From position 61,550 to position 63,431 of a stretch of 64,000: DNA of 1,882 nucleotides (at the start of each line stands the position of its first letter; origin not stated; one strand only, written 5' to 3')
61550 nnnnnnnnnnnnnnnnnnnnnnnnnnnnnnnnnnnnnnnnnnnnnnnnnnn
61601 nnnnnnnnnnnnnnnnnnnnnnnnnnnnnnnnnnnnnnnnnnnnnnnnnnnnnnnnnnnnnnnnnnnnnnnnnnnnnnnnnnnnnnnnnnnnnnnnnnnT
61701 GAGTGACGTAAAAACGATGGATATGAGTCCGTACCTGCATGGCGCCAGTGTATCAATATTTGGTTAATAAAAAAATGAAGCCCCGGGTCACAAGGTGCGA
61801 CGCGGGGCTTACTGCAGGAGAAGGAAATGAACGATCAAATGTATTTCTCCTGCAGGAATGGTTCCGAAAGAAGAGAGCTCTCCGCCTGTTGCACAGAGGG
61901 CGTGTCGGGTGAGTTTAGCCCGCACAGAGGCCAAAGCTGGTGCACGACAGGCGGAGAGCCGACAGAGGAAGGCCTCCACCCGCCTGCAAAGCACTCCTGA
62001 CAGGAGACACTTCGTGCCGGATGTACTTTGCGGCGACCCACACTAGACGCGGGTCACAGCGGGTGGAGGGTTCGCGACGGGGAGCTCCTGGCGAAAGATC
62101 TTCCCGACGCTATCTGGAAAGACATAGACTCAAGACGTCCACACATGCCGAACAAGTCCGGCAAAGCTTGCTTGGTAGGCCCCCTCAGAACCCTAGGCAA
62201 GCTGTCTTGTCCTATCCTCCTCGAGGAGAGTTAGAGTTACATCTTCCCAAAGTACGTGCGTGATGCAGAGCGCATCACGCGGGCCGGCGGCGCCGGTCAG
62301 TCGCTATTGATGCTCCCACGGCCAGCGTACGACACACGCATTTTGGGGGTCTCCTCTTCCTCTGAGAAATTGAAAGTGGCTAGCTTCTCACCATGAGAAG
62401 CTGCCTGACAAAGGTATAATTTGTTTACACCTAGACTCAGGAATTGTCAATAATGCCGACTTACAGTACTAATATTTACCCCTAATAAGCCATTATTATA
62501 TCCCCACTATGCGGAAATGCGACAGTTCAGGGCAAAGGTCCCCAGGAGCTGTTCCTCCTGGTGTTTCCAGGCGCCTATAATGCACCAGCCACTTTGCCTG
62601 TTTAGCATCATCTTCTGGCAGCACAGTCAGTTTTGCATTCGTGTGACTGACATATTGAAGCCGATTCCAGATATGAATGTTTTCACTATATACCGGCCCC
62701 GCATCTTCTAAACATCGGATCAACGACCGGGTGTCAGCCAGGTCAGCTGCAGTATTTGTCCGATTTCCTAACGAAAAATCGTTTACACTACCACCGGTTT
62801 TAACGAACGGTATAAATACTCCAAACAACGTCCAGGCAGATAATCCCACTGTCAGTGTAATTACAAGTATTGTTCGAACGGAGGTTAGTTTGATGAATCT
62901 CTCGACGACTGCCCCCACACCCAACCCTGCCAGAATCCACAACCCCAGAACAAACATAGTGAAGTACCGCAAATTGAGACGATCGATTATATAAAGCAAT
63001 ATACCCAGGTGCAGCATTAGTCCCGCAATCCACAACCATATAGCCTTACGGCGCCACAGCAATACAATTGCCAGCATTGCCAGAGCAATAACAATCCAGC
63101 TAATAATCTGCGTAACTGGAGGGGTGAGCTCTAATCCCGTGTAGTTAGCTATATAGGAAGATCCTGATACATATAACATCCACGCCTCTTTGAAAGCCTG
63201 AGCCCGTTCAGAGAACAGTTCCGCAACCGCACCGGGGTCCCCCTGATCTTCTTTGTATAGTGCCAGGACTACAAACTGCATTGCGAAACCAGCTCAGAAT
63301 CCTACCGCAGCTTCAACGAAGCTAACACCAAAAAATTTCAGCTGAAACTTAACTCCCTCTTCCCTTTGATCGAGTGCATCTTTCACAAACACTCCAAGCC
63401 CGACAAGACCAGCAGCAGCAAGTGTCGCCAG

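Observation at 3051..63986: Roughly 60-kb envelope-glycosylation island with an exceptional density of GT-C membrane glycosyltransferases fed by three polyprenyl-phosphate-sugar synthases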

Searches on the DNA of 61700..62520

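Call 98: search_rna_families(source=window, start=61700, end=62520, threshold=evalue, max_evalue=1)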
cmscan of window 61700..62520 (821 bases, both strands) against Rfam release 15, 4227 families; matches with E-value up to 1: 2.
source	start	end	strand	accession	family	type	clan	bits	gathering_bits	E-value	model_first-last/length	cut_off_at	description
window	61774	61813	+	RF01791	F6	Gene; sRNA;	-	20.8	46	0.53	1-57/57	no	F6 TB sRNA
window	61876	61961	+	RF00852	mir-231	Gene; miRNA;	-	18.9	50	0.82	1-80/80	no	mir-231 microRNA precursor family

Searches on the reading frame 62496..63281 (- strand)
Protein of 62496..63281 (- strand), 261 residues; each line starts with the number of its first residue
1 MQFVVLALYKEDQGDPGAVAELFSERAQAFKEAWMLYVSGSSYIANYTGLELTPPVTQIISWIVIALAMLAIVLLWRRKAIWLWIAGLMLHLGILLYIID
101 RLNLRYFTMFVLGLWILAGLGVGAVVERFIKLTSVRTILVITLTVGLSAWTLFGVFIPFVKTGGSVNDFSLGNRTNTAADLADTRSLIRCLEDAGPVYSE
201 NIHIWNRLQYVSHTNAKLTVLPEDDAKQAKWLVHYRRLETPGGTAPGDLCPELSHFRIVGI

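Call 7: search_protein_families(library=pfam, proteins=[window:62496-63281:-], max_evalue=0.01)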
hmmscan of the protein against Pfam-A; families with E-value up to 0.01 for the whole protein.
window:62496-63281:- (261 aa): 0 families

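Call 12: search_protein_families(library=ncbifam, proteins=[window:62496-63281:-], max_evalue=1)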
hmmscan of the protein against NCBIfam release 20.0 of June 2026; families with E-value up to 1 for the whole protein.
window:62496-63281:- (261 aa): 0 families

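Call 89: search_protein_families(library=pfam, proteins=[window:62499-63281:-], max_evalue=10)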
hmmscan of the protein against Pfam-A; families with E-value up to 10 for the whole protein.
window:62499-63281:- (261 aa): 2 families
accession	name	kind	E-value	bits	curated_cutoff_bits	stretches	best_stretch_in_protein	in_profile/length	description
PF03699.18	UPF0182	-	1.5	7.3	27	1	35-95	219-281/770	Uncharacterised protein family (UPF0182)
PF01529.25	DHHC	-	4.6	7.7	28.7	1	99-158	43-102/133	DHHC palmitoyltransferase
